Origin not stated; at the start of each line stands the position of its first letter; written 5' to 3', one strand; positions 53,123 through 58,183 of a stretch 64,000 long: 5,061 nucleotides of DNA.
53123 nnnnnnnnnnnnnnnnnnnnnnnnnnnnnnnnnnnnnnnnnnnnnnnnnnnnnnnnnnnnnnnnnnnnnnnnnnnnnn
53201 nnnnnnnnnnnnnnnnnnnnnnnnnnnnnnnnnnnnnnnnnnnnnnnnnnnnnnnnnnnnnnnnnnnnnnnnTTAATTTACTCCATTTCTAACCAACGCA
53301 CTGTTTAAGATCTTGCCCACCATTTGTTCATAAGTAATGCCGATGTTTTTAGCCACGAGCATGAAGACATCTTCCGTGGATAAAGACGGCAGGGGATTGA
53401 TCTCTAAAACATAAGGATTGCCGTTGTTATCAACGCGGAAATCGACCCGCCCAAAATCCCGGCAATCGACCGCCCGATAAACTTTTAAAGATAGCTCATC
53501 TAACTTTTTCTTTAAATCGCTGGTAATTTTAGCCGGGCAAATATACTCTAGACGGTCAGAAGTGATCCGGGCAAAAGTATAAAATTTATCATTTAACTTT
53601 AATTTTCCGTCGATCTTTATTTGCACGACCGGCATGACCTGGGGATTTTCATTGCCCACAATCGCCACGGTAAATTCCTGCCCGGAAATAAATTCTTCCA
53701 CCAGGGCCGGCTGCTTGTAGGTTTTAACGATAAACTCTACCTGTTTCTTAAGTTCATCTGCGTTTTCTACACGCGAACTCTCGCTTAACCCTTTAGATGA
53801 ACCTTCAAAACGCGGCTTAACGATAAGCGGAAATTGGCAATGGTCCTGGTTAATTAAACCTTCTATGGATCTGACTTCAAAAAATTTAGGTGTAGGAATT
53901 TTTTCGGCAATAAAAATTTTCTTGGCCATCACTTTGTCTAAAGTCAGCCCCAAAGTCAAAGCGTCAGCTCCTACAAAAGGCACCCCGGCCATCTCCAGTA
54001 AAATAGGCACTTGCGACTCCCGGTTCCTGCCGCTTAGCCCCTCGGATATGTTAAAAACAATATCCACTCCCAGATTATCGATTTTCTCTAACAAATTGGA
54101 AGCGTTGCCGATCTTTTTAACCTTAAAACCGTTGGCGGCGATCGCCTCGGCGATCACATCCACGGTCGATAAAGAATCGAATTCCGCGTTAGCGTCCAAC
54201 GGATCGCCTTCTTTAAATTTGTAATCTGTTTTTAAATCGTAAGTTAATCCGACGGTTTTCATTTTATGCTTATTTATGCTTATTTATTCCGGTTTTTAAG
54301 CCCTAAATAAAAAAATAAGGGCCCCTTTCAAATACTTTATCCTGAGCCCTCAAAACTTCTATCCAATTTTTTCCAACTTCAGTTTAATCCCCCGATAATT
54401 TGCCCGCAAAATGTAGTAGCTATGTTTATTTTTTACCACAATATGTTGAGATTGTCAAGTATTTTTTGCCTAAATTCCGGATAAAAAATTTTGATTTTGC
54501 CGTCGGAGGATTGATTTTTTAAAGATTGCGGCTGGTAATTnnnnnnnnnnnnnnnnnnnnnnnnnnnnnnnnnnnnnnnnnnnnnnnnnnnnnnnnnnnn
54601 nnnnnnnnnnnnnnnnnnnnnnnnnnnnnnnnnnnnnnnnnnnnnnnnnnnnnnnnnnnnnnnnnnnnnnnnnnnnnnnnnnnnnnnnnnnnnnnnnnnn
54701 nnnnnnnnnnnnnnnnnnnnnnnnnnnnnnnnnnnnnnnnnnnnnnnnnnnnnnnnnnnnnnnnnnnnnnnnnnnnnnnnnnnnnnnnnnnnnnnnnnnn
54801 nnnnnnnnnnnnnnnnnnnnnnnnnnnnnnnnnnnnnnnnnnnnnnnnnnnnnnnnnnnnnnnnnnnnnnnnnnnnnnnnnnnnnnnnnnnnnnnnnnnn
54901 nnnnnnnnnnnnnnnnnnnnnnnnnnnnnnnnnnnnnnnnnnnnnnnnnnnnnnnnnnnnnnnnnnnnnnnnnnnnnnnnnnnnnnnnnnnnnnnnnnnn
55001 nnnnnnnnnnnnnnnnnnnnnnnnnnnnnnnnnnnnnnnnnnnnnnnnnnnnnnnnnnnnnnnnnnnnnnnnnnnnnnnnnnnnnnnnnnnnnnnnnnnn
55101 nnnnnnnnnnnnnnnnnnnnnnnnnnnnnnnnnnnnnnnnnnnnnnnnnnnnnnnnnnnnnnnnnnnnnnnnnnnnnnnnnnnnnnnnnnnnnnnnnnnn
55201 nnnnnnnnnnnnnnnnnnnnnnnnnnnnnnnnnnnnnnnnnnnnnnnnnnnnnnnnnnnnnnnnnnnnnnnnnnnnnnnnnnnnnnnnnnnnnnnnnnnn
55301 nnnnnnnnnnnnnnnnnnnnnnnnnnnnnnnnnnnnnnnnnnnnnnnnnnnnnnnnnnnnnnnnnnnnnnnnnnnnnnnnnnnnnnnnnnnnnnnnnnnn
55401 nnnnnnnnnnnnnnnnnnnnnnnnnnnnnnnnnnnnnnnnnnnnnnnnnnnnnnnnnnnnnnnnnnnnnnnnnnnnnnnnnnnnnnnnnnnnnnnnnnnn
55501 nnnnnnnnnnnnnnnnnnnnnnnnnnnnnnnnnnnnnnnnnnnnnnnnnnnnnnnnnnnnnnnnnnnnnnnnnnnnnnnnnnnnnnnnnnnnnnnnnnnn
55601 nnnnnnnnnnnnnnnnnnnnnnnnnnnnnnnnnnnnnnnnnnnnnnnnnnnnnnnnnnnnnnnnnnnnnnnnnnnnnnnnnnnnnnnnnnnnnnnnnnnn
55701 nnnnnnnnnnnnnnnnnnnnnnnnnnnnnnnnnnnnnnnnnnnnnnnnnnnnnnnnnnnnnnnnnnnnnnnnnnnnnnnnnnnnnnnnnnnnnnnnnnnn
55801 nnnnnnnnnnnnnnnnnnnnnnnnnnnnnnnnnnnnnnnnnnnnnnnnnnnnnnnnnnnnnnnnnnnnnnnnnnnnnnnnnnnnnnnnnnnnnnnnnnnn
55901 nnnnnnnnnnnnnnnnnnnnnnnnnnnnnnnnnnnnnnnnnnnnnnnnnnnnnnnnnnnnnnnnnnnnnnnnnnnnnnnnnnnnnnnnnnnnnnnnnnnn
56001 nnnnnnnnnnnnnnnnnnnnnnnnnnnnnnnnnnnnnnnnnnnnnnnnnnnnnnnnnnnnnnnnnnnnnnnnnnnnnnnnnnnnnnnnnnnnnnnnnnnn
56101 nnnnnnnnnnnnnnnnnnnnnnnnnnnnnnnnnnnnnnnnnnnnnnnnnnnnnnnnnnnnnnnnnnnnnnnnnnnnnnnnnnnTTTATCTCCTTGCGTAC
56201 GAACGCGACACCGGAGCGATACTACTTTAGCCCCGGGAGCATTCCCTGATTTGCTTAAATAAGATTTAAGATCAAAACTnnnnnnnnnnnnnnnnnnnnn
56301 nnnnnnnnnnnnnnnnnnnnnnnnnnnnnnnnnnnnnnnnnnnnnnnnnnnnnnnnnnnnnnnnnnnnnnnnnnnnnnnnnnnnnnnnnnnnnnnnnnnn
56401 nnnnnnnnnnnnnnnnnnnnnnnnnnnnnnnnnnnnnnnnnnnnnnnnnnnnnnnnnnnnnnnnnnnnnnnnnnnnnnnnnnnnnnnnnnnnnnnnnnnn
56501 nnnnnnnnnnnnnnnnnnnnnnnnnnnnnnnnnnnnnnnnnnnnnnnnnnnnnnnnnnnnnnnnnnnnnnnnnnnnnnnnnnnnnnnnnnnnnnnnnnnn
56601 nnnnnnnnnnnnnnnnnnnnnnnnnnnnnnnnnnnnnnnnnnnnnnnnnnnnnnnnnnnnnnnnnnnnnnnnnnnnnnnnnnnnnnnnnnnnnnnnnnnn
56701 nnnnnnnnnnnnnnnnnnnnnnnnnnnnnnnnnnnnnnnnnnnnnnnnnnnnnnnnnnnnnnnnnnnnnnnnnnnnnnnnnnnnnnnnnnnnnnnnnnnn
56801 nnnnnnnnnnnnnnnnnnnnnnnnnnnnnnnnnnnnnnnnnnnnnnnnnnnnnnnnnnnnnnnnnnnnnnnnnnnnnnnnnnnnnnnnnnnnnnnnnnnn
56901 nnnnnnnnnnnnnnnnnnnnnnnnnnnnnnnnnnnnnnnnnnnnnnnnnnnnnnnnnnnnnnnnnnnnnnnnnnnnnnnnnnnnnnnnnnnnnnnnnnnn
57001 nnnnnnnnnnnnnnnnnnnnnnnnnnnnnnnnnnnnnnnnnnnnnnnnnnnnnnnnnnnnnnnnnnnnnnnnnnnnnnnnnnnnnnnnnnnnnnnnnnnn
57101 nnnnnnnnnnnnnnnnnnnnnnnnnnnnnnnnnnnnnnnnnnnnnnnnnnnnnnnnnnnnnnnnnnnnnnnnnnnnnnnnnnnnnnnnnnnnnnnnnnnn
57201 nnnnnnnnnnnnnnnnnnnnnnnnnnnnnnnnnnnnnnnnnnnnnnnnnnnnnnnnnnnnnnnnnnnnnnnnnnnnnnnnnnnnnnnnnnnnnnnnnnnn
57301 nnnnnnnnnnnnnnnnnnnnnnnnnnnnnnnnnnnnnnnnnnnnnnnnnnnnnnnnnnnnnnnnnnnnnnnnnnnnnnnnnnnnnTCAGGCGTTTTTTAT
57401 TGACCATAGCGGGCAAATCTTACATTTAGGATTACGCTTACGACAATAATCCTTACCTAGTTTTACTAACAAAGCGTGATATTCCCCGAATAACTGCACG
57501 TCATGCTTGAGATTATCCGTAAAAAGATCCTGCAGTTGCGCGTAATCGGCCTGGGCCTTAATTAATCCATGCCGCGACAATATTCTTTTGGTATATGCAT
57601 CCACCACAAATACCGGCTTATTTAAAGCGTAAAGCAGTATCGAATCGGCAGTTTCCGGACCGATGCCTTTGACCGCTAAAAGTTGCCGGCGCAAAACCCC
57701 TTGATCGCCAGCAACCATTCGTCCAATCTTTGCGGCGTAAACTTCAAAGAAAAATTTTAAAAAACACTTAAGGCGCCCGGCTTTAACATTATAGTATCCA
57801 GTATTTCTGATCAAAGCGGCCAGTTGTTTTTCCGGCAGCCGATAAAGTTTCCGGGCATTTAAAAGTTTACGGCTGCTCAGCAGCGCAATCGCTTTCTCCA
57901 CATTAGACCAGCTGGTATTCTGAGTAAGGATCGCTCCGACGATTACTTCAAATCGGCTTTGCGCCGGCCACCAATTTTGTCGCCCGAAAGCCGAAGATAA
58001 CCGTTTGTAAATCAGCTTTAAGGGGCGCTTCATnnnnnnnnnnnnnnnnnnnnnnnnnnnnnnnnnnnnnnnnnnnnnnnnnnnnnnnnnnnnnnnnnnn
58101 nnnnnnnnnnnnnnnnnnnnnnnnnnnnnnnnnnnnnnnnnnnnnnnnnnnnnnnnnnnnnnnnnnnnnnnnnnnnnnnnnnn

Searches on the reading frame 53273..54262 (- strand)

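Call 61: search_protein_families(library=pfam, proteins=[window:53273-54262:-], max_evalue=0.0001)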
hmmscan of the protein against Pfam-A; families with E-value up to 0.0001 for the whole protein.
window:53273-54262:- (329 aa): 5 families
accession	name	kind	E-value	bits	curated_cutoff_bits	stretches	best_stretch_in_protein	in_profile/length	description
PF07478.18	Dala_Dala_lig_C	-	6.5e-40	137.3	24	1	140-319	33-203/204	D-ala D-ala ligase C-terminus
PF13535.11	ATP-grasp_4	-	6.4e-11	42.6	27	1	143-291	2-151/160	ATP-grasp domain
PF02655.19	ATP-grasp_3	-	1.4e-07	32.2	23.2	1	109-290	3-155/160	ATP-grasp domain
PF02786.22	CPSase_L_D2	-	1.4e-05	25.2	19.8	1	109-290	1-178/211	Carbamoyl-phosphate synthase L chain, ATP binding domain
PF03133.20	TTL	-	3.6e-05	23.6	20.1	1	254-298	221-265/292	Tubulin-tyrosine ligase family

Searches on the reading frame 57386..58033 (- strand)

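Call 61: search_protein_families(library=pfam, proteins=[window:57386-58033:-], max_evalue=0.0001)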
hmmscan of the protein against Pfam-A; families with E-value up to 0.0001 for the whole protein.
window:57386-58033:- (215 aa): 2 families
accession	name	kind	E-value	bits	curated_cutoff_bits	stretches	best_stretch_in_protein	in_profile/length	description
PF00730.31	HhH-GPD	-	1.8e-16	60.8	26.2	1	32-173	1-104/108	HhH-GPD superfamily base excision DNA repair protein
PF00633.29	HHH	-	2.9e-05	24.1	24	1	117-135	12-30/30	Helix-hairpin-helix motif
